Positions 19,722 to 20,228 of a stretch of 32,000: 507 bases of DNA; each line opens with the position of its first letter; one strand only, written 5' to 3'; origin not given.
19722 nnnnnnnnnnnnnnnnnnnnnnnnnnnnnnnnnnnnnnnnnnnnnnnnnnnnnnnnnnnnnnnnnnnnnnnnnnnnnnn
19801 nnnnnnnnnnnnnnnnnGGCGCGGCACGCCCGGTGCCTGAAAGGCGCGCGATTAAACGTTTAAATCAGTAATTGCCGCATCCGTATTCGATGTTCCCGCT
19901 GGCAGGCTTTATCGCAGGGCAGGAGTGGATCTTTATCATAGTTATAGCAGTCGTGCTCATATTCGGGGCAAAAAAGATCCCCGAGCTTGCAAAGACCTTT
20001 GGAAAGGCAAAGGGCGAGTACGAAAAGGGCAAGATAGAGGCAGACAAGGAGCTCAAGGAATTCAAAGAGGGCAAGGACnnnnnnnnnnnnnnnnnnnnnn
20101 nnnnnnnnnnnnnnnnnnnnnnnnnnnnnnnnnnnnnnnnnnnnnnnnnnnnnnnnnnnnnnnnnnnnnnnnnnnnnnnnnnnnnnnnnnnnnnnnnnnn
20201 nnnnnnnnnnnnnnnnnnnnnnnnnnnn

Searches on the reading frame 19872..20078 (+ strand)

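Call 59: search_protein_families(library=pfam, proteins=[window:19872-20078:+], max_evalue=0.001)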
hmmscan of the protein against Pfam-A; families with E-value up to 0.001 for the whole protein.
window:19872-20078:+ (69 aa): 1 family
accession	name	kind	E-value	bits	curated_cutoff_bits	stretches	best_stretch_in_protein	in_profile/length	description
PF02416.21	TatA_B_E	-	1.5e-09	37.3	21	1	16-65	3-51/53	mttA/Hcf106 family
